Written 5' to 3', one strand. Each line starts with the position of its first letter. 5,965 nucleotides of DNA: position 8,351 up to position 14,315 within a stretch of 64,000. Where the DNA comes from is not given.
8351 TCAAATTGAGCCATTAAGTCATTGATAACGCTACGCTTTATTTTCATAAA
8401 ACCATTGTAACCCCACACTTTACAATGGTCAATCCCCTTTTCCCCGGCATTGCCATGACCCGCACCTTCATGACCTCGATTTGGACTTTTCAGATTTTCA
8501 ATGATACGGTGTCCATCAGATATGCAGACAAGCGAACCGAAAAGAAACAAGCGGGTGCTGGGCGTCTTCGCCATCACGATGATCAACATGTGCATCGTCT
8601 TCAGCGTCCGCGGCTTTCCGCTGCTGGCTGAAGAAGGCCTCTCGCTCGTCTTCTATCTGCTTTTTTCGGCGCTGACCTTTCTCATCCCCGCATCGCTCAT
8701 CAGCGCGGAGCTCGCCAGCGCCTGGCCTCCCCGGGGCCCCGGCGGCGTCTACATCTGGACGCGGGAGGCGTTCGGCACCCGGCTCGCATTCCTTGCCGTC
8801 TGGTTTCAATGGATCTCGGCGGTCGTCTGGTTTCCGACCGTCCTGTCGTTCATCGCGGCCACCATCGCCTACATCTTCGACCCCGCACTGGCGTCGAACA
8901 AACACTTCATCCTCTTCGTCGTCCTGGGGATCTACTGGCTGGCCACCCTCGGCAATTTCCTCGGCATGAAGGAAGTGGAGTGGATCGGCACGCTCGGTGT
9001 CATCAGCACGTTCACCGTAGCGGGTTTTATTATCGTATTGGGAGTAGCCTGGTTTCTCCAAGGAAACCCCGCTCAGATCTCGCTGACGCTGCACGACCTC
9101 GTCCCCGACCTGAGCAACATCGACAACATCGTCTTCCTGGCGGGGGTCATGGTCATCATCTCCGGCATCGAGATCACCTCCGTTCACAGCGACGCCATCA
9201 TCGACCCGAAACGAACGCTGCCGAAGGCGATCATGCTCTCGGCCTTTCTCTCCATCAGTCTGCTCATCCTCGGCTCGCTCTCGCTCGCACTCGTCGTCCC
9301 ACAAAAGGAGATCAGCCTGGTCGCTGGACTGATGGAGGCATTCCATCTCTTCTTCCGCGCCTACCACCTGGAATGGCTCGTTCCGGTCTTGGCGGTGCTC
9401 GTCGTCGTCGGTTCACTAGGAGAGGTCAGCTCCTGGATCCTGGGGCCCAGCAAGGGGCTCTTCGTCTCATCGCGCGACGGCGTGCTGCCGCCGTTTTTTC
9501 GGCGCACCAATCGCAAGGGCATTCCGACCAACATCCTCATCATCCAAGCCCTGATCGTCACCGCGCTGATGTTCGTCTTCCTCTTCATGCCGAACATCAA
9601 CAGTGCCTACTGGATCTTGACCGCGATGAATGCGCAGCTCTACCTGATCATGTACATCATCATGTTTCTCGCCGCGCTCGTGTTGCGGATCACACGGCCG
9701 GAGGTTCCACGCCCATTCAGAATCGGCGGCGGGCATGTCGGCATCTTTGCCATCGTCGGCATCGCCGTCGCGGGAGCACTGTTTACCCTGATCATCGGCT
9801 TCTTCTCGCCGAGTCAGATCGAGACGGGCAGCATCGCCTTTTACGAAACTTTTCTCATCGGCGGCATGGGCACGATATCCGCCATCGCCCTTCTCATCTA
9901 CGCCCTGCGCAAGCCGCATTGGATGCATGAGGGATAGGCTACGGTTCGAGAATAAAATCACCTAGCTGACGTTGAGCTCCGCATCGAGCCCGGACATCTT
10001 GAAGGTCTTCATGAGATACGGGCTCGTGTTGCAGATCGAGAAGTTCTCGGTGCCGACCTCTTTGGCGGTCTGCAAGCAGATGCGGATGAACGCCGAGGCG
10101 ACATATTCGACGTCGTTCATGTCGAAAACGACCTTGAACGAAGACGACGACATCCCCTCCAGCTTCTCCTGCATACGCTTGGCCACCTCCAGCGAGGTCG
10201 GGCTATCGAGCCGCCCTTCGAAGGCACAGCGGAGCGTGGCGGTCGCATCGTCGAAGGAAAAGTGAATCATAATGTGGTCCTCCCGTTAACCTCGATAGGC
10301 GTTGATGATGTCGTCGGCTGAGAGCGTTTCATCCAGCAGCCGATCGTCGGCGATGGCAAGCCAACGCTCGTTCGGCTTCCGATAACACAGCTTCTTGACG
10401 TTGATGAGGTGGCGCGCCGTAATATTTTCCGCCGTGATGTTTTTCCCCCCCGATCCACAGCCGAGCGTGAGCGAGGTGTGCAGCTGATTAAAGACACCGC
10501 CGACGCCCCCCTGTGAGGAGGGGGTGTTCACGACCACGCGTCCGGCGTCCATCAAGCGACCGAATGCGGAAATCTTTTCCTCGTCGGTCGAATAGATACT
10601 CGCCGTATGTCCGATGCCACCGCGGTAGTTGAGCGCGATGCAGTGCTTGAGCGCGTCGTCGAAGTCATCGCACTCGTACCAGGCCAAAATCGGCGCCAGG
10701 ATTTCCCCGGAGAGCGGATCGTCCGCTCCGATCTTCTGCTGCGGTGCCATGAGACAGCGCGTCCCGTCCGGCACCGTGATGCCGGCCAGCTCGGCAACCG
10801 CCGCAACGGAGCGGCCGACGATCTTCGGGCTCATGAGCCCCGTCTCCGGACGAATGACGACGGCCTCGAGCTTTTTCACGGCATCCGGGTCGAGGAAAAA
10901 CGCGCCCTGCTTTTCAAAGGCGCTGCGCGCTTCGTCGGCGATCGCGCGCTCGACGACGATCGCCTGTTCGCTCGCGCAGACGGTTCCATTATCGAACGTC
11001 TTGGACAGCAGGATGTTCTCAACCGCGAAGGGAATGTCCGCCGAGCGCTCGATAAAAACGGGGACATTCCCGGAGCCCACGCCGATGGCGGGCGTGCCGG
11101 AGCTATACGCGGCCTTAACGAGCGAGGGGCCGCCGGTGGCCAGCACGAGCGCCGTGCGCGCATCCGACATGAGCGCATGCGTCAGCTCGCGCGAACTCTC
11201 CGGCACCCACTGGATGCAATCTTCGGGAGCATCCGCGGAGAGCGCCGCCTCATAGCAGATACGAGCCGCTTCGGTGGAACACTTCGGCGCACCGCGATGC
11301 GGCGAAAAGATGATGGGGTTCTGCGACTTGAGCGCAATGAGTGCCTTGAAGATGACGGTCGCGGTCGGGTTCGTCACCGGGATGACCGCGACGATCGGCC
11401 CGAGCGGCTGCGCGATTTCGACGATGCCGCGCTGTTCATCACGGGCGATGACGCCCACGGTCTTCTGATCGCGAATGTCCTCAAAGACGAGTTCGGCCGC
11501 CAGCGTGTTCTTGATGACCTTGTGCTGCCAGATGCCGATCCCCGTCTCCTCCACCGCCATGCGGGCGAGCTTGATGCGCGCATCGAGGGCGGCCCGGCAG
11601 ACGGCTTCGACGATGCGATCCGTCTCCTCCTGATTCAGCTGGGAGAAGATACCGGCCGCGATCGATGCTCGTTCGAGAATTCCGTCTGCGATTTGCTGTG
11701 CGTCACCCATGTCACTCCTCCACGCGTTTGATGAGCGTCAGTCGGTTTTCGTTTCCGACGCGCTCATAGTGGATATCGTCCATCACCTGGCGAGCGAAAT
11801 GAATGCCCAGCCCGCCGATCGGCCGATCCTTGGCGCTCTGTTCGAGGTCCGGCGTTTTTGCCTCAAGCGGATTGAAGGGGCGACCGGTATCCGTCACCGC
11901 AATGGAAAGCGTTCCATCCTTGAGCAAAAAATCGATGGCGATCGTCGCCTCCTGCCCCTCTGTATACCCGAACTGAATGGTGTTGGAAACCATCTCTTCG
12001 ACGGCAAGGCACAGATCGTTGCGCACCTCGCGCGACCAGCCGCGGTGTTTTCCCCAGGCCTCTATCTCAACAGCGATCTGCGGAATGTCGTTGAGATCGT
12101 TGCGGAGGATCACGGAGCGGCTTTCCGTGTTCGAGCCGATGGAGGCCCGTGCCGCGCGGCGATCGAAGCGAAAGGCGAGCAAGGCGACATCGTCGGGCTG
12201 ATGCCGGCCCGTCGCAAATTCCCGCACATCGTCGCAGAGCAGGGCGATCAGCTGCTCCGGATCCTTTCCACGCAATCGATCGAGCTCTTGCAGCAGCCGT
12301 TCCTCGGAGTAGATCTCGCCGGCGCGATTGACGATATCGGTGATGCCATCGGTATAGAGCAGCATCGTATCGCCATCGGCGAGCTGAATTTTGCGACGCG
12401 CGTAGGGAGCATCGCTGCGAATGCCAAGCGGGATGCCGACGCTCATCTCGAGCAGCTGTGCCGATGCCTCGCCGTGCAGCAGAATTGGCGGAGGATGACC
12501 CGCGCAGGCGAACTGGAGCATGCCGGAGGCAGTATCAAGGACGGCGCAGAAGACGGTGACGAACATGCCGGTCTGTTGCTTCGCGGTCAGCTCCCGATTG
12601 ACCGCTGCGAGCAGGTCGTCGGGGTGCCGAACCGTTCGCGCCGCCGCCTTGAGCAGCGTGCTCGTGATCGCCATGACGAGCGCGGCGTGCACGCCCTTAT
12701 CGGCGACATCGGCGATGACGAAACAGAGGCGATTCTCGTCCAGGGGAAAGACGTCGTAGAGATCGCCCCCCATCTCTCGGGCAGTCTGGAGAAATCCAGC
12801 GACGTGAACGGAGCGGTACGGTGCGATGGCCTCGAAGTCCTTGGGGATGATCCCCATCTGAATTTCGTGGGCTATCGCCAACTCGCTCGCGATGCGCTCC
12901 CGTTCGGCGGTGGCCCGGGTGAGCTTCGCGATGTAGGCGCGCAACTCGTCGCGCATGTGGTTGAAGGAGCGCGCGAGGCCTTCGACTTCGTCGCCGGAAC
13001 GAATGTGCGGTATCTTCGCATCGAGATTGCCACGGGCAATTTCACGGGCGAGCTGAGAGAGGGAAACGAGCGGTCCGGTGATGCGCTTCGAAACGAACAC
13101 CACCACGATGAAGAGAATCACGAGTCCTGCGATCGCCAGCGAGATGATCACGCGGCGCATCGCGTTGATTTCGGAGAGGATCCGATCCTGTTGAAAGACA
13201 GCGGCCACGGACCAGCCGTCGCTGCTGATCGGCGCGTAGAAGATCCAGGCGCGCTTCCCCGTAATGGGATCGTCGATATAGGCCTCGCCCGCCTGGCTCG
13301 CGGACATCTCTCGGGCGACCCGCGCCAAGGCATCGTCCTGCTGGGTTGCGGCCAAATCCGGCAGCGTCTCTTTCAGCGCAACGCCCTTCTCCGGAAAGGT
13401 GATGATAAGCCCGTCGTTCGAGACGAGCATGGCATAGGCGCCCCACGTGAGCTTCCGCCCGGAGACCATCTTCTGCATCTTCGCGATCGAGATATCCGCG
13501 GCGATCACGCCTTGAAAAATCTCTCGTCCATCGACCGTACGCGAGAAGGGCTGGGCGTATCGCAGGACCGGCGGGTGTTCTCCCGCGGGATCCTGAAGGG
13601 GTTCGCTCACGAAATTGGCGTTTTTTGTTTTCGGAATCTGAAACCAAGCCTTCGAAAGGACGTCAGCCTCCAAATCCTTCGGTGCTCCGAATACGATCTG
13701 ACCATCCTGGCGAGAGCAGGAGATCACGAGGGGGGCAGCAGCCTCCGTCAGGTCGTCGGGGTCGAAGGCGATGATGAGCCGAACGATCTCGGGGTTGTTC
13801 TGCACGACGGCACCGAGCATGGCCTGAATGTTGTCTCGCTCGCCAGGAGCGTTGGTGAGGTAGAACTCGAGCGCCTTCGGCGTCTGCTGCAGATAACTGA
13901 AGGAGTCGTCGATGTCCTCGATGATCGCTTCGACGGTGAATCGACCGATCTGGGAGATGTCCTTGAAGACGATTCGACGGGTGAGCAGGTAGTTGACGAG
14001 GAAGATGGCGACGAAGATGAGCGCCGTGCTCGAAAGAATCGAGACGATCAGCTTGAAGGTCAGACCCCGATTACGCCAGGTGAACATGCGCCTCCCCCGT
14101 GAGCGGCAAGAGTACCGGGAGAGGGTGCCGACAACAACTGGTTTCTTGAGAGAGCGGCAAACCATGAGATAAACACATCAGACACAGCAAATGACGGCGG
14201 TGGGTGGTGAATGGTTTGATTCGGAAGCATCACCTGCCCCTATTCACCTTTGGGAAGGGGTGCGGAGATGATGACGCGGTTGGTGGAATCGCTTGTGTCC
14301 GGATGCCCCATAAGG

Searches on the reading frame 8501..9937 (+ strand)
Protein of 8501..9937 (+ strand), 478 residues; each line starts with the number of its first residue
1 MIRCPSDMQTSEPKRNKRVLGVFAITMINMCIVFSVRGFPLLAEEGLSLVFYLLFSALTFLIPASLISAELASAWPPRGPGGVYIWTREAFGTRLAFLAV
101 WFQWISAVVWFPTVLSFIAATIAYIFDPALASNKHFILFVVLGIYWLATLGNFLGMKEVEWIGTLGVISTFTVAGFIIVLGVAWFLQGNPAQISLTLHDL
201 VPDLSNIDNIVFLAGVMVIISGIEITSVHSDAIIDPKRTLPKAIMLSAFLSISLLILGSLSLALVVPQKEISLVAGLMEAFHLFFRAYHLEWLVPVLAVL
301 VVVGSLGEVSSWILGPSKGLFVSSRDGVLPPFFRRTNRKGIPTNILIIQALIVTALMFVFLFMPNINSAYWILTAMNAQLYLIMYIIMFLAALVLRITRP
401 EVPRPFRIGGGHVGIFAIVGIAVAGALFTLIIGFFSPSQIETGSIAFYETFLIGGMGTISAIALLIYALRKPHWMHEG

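Call 89: search_protein_families(library=ncbifam, proteins=[window:8501-9937:+], max_evalue=0.00001)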
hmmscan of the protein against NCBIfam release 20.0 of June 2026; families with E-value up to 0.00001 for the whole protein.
window:8501-9937:+ (478 aa): 16 families
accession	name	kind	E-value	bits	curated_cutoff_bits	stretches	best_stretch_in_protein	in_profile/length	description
TIGR03813.2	Gln_GABA_anti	equivalog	2.1e-140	468.9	650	1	19-477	3-465/479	glutamine/gamma-aminobutyrate antiporter GadC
NF053662.1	Glu_GABA_anti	equivalog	2.5e-122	409.2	640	1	20-476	2-452/468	glutamate/gamma-aminobutyrate antiporter GadC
NF040513.1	antiport_TyrP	equivalog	6e-88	295.6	630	1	18-475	3-464/465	tyrosine-tyramine antiporter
TIGR00910.1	2A0307_GadC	equivalog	3.5e-78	263.4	673.5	1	9-470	6-467/511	glutamate/gamma-aminobutyrate antiporter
TIGR00905.1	2A0302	subfamily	1.3e-25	90.2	409.05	1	77-424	69-413/473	basic amino acid/polyamine antiporter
TIGR00909.1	2A0306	subfamily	5.2e-18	65.2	556.8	1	17-413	2-391/429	amino acid transporter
NF011775.0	PRK15238.1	equivalog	6.4e-17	61.5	400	1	21-257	10-261/500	glutamate/gamma-aminobutyrate family transporter YjeM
TIGR03810.1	arg_ornith_anti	equivalog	8.1e-13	47.9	591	1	77-431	63-415/468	arginine-ornithine antiporter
NF007938.0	PRK10655.1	equivalog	1.5e-12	47.5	409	1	78-396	66-374/438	putrescine-ornithine antiporter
NF007929.0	PRK10644.1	equivalog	3e-12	46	574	1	62-400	54-380/445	arginine/agmatine antiporter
TIGR00908.1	2A0305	equivalog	3.1e-12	46.1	381.75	1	65-448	57-419/442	ethanolamine permease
NF053774.1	TmaoPremMsil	equivalog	7.2e-11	41.4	690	1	222-419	238-430/520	trimethylamine N-oxide permease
NF007754.0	PRK10435.1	equivalog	1.3e-10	40.9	585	1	66-369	55-347/443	cadaverine/lysine antiporter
TIGR04298.1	his_histam_anti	equivalog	1.5e-10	41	750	1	65-394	49-371/429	histidine-histamine antiporter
NF007602.0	PRK10249.1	equivalog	9.8e-07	28.1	851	1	91-398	95-395/458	phenylalanine transporter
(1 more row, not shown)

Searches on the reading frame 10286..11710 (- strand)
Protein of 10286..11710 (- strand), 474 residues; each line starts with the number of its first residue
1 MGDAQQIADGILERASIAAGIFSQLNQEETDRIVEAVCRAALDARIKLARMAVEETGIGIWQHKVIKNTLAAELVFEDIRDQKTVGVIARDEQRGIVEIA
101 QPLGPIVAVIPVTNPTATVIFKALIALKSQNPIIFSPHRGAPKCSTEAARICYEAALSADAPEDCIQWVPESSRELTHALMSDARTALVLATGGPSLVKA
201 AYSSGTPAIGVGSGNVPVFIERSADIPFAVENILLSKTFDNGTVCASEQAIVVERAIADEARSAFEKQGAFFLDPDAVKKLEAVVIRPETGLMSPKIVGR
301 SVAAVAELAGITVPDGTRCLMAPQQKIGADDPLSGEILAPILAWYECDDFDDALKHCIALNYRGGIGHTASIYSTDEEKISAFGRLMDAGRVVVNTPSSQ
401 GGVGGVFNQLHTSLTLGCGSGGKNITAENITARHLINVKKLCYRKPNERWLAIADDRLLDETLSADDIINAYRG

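Call 89: search_protein_families(library=ncbifam, proteins=[window:10286-11710:-], max_evalue=0.00001)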
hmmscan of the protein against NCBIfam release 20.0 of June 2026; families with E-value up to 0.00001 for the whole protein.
window:10286-11710:- (474 aa): 30 families (the best 25 are shown)
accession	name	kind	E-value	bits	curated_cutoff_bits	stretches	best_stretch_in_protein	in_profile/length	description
NF010378.0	PRK13805.1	equivalog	1.6e-176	588.7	951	1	8-453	16-461/872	bifunctional acetaldehyde-CoA/alcohol dehydrogenase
TIGR02518.1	EutH_ACDH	equivalog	8.4e-146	486.6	620.1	1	8-443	10-443/488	acetaldehyde dehydrogenase (acetylating)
NF047625.1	AcylSulfactDhSauS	equivalog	2.5e-100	336.5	600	1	4-445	2-444/464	acylating sulfoacetaldehyde dehydrogenase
NF011927.0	PRK15398.1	subfamily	7.3e-73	245.8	403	1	11-429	41-449/465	aldehyde dehydrogenase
NF001221.0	PRK00197.1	equivalog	2.3e-20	72.7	289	1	89-398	103-371/418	glutamate-5-semialdehyde dehydrogenase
NF040648.1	lactal_redase_Meth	equivalog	1.6e-17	63.7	650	1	13-398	40-425/463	lactaldehyde dehydrogenase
NF050084.1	pip_6_carb_DH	equivalog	1.8e-14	53.6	730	1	94-407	109-432/475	L-piperidine-6-carboxylate dehydrogenase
TIGR00407.1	proA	equivalog_domain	6.6e-14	51.6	317.45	1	90-396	91-360/398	glutamate-5-semialdehyde dehydrogenase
TIGR01780.1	SSADH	subfamily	2.2e-13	49.9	646.35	1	12-266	25-281/448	succinate-semialdehyde dehydrogenase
TIGR01804.1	BADH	equivalog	1.3e-12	47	668.6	1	8-261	37-292/467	betaine-aldehyde dehydrogenase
TIGR03250.1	PhnAcAld_DH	equivalog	1.7e-12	46.8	635.65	1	69-355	105-393/472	phosphonoacetaldehyde dehydrogenase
NF042993.1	AlphKGSA_gudD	equivalog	4.3e-11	42.2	770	0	93-263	131-301/481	alpha-ketoglutaric semialdehyde dehydrogenase GucD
NF002852.0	PRK03137.1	subfamily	6.4e-11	41.7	648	1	99-397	168-472/514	L-glutamate gamma-semialdehyde dehydrogenase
NF052305.1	DioxValDhHalo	equivalog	7.8e-11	41.5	750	1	92-260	131-299/483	2,5-dioxovalerate dehydrogenase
NF045736.1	PaDhStyDRhodo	equivalog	1.4e-10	40.4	800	1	99-396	140-439/479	phenylacetaldehyde dehydrogenase StyD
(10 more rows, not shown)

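Call 90: find_homologous_proteins(query=window:10286-11710:-, max_evalue=1e-50)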
Query window:10286-11710:- (474 aa): 7987 proteins with E <= 1e-50 among 8000 candidates; the best 120 are listed.
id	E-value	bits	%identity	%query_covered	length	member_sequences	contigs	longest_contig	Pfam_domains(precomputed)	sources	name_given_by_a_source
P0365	0.0e+0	1047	100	100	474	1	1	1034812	PF00171.28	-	-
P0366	4.7e-221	753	70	100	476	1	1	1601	PF00171.28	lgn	-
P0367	7.5e-217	739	70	99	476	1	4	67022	PF00171.28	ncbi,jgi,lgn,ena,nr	ncbi:MAG: hypothetical protein COV46_06655 [Deltaproteobacteria bacterium CG11_big_fil_rev_8_21_14_0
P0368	8.9e-216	735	69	100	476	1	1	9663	PF00171.28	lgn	-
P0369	9.1e-213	725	68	99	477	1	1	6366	PF00171.28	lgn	-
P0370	2.6e-212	724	68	99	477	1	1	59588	PF00171.28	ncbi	ncbi:MAG: aldehyde dehydrogenase family protein [Pseudomonadota bacterium]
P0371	6.5e-212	723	67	98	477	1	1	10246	PF00171.28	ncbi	-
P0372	1.3e-210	718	67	100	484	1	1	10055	PF00171.28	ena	-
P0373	1.8e-209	715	66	99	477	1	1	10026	PF00171.28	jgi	-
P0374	1.3e-208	712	65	100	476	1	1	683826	PF00171.28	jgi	jgi:acetaldehyde dehydrogenase / alcohol dehydrogenase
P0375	1.9e-205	701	64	100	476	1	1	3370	PF00171.28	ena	-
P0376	2.2e-205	701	66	100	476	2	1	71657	PF00171.28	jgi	-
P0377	5.3e-205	700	67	100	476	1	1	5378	PF00171.28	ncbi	-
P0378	4.2e-204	697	64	100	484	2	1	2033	PF00171.28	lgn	-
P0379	1.3e-203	695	72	89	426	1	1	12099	PF00171.28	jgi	jgi:acetaldehyde dehydrogenase/alcohol dehydrogenase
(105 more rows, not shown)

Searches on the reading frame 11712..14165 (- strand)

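Call 89: search_protein_families(library=ncbifam, proteins=[window:11712-14165:-], max_evalue=0.00001)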
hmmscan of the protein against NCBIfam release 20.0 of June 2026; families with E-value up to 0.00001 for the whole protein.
window:11712-14165:- (817 aa): 17 families
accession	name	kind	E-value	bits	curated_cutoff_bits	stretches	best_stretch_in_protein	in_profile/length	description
NF038263.1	prot_phos_SiaA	equivalog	3.7e-21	75.3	700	1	265-668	235-658/658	biofilm regulation protein phosphatase SiaA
NF045505.1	RR_RssB_Pseudo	equivalog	2.2e-19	69.8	700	1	431-664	158-388/394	two-component system response regulator RssB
NF033092.0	HK_WalK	equivalog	1.2e-14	53.8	725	1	279-430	114-265/594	cell wall metabolism sensor histidine kinase WalK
NF040691.1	MtrAB_MtrB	equivalog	1.1e-10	41.2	450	1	327-434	177-281/507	MtrAB system histidine kinase MtrB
NF003144.0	PRK04069.1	equivalog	1.1e-10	41.1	145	1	709-801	34-130/161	anti-sigma B factor RsbW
TIGR01924.1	rsbW_low_gc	equivalog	1.3e-09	37.6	155.05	1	708-800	33-129/159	anti-sigma B factor RsbW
TIGR02865.1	spore_II_E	equivalog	1.3e-09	36.8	490.8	1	454-661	555-757/764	stage II sporulation protein E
NF051872.1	HisKinPhyk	equivalog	1.1e-08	34.1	750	1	154-428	88-349/537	sensor histidine kinase PhyK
TIGR01925.2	spIIAB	equivalog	1.2e-08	35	135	1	716-802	36-122/137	anti-sigma F factor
TIGR01386.1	cztS_silS_copS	subfamily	6.3e-08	32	292.55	1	333-416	159-242/457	heavy metal sensor histidine kinase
NF058645.1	MCPCtpMPsAe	equivalog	1.6e-07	30.5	900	1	321-429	188-297/558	methyl-accepting chemotaxis protein CtpM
NF041045.1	RsbA_anti_sig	subfamily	2.9e-07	30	210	1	688-801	185-289/303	anti-sigma factor RsbA family regulatory protein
NF045911.1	TCSHisKinNblS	equivalog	1.1e-06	27.3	1000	1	329-425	172-271/621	two-component system sensor histidine kinase NblS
NF053592.1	HK_near_YfiR_like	equivalog_domain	1.2e-06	28.3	194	1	308-408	119-221/223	sensor histidine kinase, YfiR-like protein-associated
NF008184.0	PRK10935.1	equivalog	1.9e-06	26.8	553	1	341-422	152-236/565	nitrate/nitrite two-component system sensor histidine kinase NarQ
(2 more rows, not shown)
